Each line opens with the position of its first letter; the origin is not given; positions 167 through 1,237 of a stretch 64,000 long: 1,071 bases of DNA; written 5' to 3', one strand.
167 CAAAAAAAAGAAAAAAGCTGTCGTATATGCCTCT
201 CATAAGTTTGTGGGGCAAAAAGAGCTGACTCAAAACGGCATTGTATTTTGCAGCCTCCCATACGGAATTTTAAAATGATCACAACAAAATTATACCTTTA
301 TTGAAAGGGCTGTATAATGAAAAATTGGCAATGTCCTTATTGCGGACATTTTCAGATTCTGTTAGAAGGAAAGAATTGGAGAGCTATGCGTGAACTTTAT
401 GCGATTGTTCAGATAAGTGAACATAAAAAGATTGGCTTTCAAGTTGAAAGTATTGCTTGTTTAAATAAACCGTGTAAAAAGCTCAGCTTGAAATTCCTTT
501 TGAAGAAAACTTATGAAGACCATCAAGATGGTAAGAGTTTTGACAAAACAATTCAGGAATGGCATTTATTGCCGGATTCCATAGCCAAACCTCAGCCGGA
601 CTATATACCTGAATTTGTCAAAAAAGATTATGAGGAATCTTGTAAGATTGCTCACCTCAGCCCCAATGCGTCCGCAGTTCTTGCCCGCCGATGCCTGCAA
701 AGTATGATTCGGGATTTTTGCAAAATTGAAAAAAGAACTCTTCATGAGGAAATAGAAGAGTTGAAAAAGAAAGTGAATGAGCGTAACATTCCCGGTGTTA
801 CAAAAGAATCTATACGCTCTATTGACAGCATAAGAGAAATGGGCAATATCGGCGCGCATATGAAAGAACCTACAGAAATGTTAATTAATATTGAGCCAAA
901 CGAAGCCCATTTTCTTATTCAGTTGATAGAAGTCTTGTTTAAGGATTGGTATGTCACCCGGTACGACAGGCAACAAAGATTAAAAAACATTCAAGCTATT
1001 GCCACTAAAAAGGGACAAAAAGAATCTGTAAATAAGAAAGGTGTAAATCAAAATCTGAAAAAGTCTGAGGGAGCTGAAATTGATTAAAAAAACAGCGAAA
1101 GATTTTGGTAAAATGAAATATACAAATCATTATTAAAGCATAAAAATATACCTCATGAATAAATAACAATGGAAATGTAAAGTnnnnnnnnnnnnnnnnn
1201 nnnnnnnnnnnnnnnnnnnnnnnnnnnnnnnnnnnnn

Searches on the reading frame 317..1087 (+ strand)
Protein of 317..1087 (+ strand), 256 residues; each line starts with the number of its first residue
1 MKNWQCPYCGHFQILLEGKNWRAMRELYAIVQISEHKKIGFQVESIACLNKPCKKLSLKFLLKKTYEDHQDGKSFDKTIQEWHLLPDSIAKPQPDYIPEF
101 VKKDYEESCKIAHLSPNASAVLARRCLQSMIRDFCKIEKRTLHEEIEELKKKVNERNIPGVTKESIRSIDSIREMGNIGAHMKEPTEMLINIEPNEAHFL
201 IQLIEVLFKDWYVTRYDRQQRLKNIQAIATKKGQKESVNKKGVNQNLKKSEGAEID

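Call 3: search_protein_families(library=pfam, proteins=[window:317-1087:+], max_evalue=0.1)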
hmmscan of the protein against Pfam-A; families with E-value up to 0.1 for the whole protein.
window:317-1087:+ (256 aa): 2 families
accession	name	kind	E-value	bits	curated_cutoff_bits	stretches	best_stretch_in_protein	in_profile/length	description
PF13643.11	DUF4145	-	5.8e-11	42.7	23.1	1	108-186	3-76/88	Domain of unknown function (DUF4145)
PF14354.12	Lar_restr_allev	-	0.023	15.4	28.6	1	5-82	5-54/58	Restriction alleviation protein Lar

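Call 4: search_protein_families(library=padloc, proteins=[window:317-1087:+], max_evalue=0.1)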
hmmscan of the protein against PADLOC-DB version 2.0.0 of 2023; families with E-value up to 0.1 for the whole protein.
window:317-1087:+ (256 aa): 1 family
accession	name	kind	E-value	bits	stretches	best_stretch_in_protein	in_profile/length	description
PDLC04109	PD-T7-4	-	6.8e-12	43.3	1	2-211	12-181/211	-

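Call 5: search_protein_families(library=ncbifam, proteins=[window:317-1087:+], max_evalue=0.1)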
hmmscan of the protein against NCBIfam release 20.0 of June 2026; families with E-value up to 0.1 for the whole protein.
window:317-1087:+ (256 aa): 2 families
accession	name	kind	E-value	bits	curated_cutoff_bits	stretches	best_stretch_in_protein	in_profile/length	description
NF001606.0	PRK00398.1-3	equivalog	0.032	14.1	72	1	2-17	18-32/44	DNA-directed RNA polymerase subunit P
TIGR00131.1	gal_kin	equivalog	0.084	11.8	226.65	0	118-176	232-290/388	galactokinase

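Call 9: find_encoding_contigs(protein=window:317-1087:+, flank=10000, max_places=8)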
Protein window:317-1087:+ (256 aa): 3 contigs read that carry it; 2 places shown.
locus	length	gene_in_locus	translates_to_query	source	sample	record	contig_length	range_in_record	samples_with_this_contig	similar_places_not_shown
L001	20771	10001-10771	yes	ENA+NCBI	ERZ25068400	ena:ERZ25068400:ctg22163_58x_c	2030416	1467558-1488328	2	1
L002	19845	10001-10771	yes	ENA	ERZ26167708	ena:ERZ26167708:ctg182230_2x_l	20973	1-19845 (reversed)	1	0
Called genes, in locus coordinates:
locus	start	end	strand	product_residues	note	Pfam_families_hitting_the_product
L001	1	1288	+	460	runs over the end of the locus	PF21799:MurD-like_N, PF08245:Mur_ligase_M, PF02875:Mur_ligase_C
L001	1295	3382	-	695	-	PF13453:Zn_ribbon_TFIIB, PF01435:Peptidase_M48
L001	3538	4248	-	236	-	PF01863:YgjP-like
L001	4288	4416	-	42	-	-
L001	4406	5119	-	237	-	-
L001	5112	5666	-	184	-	PF19502:DUF6036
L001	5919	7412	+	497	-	PF02789:Peptidase_M17_N, PF00883:Peptidase_M17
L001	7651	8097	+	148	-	-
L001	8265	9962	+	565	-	PF01555:N6_N4_Mtase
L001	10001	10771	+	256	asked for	PF13643:DUF4145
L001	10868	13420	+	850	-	PF04851:ResIII, PF00270:DEAD (faint)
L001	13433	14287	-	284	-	PF12796:Ank_2, PF00023:Ank, PF13637:Ank_4, PF12796:Ank_2, PF12796:Ank_2, PF00023:Ank, PF12796:Ank_2, PF13637:Ank_4, +9 more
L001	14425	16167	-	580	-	-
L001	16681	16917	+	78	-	-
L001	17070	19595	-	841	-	PF12796:Ank_2, PF13637:Ank_4, PF13857:Ank_5, PF12796:Ank_2, PF13637:Ank_4, PF13857:Ank_5, PF00023:Ank, PF13637:Ank_4, +4 more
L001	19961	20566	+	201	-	PF00574:CLP_protease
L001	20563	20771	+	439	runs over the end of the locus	PF06689:zf-C4_ClpX, PF05496:RuvB_N (faint), PF00004:AAA, PF07724:AAA_2, PF07728:AAA_5 (weak), PF10431:ClpB_D2-small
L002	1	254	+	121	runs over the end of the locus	PF21799:MurD-like_N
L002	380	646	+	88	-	PF08245:Mur_ligase_M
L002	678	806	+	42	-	-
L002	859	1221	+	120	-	PF02875:Mur_ligase_C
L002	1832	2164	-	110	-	-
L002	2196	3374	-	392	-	PF13453:Zn_ribbon_TFIIB, PF01435:Peptidase_M48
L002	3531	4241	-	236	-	PF01863:YgjP-like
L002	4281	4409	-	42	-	-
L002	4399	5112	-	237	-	-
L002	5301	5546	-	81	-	-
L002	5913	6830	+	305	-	PF02789:Peptidase_M17_N, PF00883:Peptidase_M17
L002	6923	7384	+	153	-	PF00883:Peptidase_M17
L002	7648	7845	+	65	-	-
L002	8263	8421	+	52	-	-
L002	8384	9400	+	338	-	PF01555:N6_N4_Mtase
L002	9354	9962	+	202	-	-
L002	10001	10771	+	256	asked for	PF13643:DUF4145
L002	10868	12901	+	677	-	PF04851:ResIII, PF00270:DEAD (faint)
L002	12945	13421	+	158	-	-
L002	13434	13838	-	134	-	PF12796:Ank_2, PF13606:Ank_3 (faint), PF13637:Ank_4, PF13857:Ank_5 (faint), PF23745:ANK_LRRK2 (faint), PF12796:Ank_2, PF13637:Ank_4, PF00023:Ank (weak)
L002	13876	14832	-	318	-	PF12796:Ank_2, PF13857:Ank_5 (weak), PF00023:Ank, PF13606:Ank_3 (faint), PF13637:Ank_4 (weak)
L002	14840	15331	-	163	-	-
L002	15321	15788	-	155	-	-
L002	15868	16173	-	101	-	-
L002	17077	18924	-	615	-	PF12796:Ank_2, PF13637:Ank_4, PF13857:Ank_5, PF00023:Ank, PF13637:Ank_4, PF12796:Ank_2, PF13857:Ank_5, PF00023:Ank, +4 more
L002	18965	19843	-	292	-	?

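Call 11: search_protein_families(library=padloc, proteins=[L001:8265-9962:+, L001:7651-8097:+], max_evalue=0.01)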
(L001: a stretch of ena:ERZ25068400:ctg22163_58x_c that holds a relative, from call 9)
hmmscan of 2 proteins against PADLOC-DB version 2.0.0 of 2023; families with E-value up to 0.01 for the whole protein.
L001:8265-9962:+ (565 aa): 35 families (the best 25 are shown)
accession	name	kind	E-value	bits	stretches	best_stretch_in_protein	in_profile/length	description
PDLC03640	MTase_III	-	1.3e-175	583.4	2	1-428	1-457/654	Type III methyltransferase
PDLC03644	MTase_III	-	1.6e-150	500.5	1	1-563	1-539/542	Type III methyltransferase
PDLC03634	MTase_III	-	5.3e-115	383.6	1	4-428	60-486/621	Type III methyltransferase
PDLC03637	MTase_III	-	1.1e-100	335.8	1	39-417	117-482/513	Type III methyltransferase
PDLC03641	MTase_III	-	2.1e-92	308.7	1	5-427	69-485/657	Type III methyltransferase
PDLC03636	MTase_III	-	1.3e-68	230.2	2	107-376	88-383/575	Type III methyltransferase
PDLC03639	MTase_III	-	1.9e-54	183.1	3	326-463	415-543/639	Type III methyltransferase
PDLC03642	MTase_III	-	1.3e-53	180.5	1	43-418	82-415/528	Type III methyltransferase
PDLC03635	MTase_III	-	1.1e-49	167.7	2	110-445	263-603/708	Type III methyltransferase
PDLC03354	MTase_II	-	1.9e-45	153.6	1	43-380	55-364/425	Type II methyltransferase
PDLC03643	MTase_III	-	8.2e-43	145.2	1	119-396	1-270/465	Type III methyltransferase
PDLC03638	MTase_III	-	8.4e-43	144.8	1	44-377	381-656/816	Type III methyltransferase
PDLC03278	MTase_II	-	4.4e-37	126.4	2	257-407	217-355/390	Type II methyltransferase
PDLC03646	MTase_III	-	2.8e-35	119.4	2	215-399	649-831/1057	Type III methyltransferase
PDLC03645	MTase_III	-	1.3e-30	104.2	2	45-162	141-246/709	Type III methyltransferase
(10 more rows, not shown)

L001:7651-8097:+ (148 aa): 1 family
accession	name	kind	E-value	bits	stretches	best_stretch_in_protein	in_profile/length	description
PDLC03845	BilB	-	0.0091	13.7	0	79-121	4-46/159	-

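Call 12: search_protein_families(library=pfam, proteins=[L001:8265-9962:+, L001:7651-8097:+], max_evalue=0.01)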
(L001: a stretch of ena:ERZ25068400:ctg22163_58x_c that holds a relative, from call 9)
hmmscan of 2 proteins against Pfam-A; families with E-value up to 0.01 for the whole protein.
L001:8265-9962:+ (565 aa): 2 families
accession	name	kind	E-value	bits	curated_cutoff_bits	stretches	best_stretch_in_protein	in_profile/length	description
PF01555.25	N6_N4_Mtase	-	6.1e-38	131.4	26.7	1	66-394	1-213/221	DNA methylase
PF00156.33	Pribosyltran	-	6.4e-05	22.8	26.3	1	279-383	29-115/158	Phosphoribosyl transferase domain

L001:7651-8097:+ (148 aa): 0 families

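Call 13: find_homologous_proteins(query=window:317-1087:+, max_evalue=0.001)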
Query window:317-1087:+ (256 aa): 745 proteins with E <= 0.001 among 1034 candidates; the best 120 are listed.
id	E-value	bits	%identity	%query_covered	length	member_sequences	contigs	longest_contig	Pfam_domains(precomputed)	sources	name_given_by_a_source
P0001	2.5e-169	579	100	100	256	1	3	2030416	PF13643.12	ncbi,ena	-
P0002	8.2e-126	437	79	99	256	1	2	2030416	PF13643.12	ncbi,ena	-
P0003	4.1e-115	402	75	97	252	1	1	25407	PF13643.12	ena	-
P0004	1.1e-96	341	66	92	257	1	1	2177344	PF13643.12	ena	-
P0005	1.4e-95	338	64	95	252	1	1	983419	PF13643.12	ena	-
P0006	2.3e-95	337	62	95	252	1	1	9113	PF13643.12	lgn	-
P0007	1.4e-94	334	64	95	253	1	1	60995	PF13643.12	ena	-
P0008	2.5e-94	333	66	95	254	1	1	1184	PF13643.12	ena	-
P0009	2.1e-93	330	65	90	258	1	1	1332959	PF13643.12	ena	-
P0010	2.4e-93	330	63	95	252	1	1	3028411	PF13643.12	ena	-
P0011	4.1e-90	320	63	91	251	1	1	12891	PF13643.12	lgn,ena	-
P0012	6.9e-90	319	58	94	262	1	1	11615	PF13643.12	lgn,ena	-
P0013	1.2e-89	318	62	94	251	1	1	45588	PF13643.12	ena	-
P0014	3.3e-88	313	62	89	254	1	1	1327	PF13643.12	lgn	-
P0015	3.6e-87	310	63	91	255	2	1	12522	PF13643.12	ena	-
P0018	3.2e-85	304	58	94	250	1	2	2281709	PF13643.12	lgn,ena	-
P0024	6.5e-80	286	57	91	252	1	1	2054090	PF13643.12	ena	-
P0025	3.9e-78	280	53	95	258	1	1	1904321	PF13643.12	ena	-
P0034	7.0e-69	250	50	91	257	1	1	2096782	PF13643.12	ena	-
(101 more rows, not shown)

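Call 15: find_related_loci(query=A1, collection=genome_contigs, flank=7000)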
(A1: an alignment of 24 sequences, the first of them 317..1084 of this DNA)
Query A1 (256 aa) in genome_contigs; peptide patterns used: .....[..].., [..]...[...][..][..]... (x = any residue, [..] = any of these).
597 stretches matched a pattern (row limit reached: there are more); 549 encode a relative of the query (tblastn E <= 1e-3); the best 80 are kept; 80 distinct loci.
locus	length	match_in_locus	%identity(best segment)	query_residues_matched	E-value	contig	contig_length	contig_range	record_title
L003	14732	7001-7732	54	2-244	2e-82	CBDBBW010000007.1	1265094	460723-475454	MAG: Bdellovibrionales bacterium isolate dea61dae-8d83-4a52-8d99-894d0c87a452 genome assembly, contig: contig_7, whole g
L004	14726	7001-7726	54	1-237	2e-81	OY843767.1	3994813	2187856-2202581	MAG: Pseudomonadales bacterium isolate b7de5728-8a04-444b-a201-01595008baed genome assembly, chromosome: 1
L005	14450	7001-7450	72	100-247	3e-67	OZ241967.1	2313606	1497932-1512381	MAG: Bdellovibrionales bacterium isolate 18183e43-9e19-4b4c-84d8-5252462bff35 genome assembly, chromosome: 1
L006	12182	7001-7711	47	3-240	5e-67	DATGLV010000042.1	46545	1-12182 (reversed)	MAG TPA_asm: Xanthobacteraceae bacterium isolate SMAG_U9895 k141_275148, whole genome shotgun sequence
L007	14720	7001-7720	45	4-246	8e-66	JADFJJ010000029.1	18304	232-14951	MAG: Proteobacteria bacterium isolate B41T1L10 B41T1L10_NODE4335, whole genome shotgun sequence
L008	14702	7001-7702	43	3-237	4e-65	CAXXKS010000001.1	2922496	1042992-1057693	MAG: Alphaproteobacteria bacterium isolate 9bb74b87-2c64-497b-9104-8e9834e062e5 genome assembly, contig: contig_1, whole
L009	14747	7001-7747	43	3-252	9e-65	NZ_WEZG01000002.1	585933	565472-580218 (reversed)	Aureimonas psammosilenae strain YIM DR1026 scaffold2, whole genome shotgun sequence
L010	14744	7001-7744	42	2-250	4e-64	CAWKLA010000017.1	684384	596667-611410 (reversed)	MAG: uncultured Alphaproteobacteria bacterium isolate MFD04540.bin.2.36 genome assembly, contig: contig_5963, whole geno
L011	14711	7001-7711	46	3-238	8e-64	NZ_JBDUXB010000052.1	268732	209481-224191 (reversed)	MAG: Tateyamaria sp. isolate CI.27.F.A2_106_42 CI_27_F_A2_106_42_000000000052, whole genome shotgun sequence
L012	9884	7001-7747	43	3-254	4e-63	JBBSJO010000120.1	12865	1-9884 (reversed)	MAG: Rhodobacterales bacterium isolate LS4_metabat2.019 LS4_metabat2.019_K_83019_L_12865_cov_35.0626, whole genome shotg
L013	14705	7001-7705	45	3-238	3e-63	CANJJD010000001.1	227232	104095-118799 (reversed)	MAG: Alphaproteobacteria bacterium isolate RH-23may17-1249 genome assembly, contig: RH-23may17-C236, whole genome shotgu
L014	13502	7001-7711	44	4-240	7e-63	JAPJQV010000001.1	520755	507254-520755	MAG: Micavibrio sp. isolate RAGGC_293 NODE_2_length_520755_cov_15.719311, whole genome shotgun sequence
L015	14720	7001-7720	43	3-242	5e-62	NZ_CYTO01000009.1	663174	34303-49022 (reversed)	Cognatishimia activa strain CECT 5113, whole genome shotgun sequence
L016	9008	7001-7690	44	2-232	4e-62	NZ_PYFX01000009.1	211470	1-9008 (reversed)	Bradyrhizobium sp. MOS002 mos002_9, whole genome shotgun sequence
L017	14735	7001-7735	43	1-246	1e-61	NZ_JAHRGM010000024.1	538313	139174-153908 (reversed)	Sphingobium sp. AS12 NODE2, whole genome shotgun sequence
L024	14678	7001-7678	41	3-228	1e-58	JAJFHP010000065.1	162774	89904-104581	MAG: Hyphomicrobiales bacterium isolate OFTM203 OFTM203_64, whole genome shotgun sequence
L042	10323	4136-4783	44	3-229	2e-56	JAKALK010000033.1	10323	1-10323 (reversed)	MAG: bacterium isolate WY5.bin125 NODE_11395_length_10323_cov_1.226069, whole genome shotgun sequence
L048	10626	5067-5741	43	3-236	2e-54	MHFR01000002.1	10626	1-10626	MAG: Omnitrophica bacterium RIFCSPLOWO2_12_FULL_44_17 rifcsplowo2_12_scaffold_10787, whole genome shotgun sequence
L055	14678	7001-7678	41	3-237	5e-53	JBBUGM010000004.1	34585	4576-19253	MAG: Patescibacteria group bacterium isolate H43-bin210_1 H43_bin210_1_000000000004, whole genome shotgun sequence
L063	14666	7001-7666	41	3-235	2e-52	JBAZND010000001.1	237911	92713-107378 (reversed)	MAG: Parcubacteria group bacterium isolate SO_2017_LW4_59 scaffold_146_c1_LW137-91_2017, whole genome shotgun sequence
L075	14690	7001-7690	40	3-242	8e-51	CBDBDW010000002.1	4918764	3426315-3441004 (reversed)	MAG: Gammaproteobacteria bacterium isolate 554e3a7e-5989-4f2a-9094-f6ca052332fc genome assembly, contig: contig_2, whole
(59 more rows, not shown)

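Call 20: find_encoding_contigs(protein=P0002, flank=7000, max_places=3)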
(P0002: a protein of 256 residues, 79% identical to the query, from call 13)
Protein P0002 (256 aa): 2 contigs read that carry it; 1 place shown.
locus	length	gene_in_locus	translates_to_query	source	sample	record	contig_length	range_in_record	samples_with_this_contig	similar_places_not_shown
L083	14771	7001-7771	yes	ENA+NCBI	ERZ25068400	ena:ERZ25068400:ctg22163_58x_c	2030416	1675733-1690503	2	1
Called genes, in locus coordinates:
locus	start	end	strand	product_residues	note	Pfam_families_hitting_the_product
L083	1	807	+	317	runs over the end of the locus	PF00005:ABC_tran, PF13304:AAA_21 (weak)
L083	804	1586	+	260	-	PF12679:ABC2_membrane_2, PF12730:ABC2_membrane_4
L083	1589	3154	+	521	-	PF23357:DUF7088 (weak), PF09822:ABC_transp_aux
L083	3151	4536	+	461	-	PF14238:DUF4340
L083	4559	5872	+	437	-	PF00288:GHMP_kinases_N (faint)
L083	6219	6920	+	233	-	PF13365:Trypsin_2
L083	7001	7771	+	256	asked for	PF13643:DUF4145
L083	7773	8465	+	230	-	PF09568:RE_MjaI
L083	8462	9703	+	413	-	PF01555:N6_N4_Mtase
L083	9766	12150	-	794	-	PF12796:Ank_2, PF13857:Ank_5, PF00023:Ank, PF13606:Ank_3 (faint), PF13637:Ank_4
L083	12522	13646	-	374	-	PF20903:SPL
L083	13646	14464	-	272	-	-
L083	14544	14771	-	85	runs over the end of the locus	PF07798:CCDC90-like (faint)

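Call 21: find_encoding_contigs(protein=P0004, flank=7000, max_places=2)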
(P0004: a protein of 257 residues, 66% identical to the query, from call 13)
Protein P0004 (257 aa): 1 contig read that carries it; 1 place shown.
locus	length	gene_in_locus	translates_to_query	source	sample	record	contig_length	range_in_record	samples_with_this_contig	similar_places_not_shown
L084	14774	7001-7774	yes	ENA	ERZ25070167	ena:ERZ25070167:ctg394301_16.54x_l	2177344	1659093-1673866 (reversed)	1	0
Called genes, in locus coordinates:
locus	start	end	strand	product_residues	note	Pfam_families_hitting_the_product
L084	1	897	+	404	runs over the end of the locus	-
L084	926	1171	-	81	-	PF01713:Smr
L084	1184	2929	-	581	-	-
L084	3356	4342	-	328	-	PF04754:Transposase_31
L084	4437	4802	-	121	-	-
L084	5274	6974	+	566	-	PF01555:N6_N4_Mtase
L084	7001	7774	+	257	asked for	PF13643:DUF4145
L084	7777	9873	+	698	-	PF02171:Piwi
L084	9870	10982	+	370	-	PF13289:SIR2_2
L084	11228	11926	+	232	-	PF09568:RE_MjaI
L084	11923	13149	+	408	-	PF01555:N6_N4_Mtase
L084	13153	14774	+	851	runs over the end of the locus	PF04851:ResIII, PF00270:DEAD (faint)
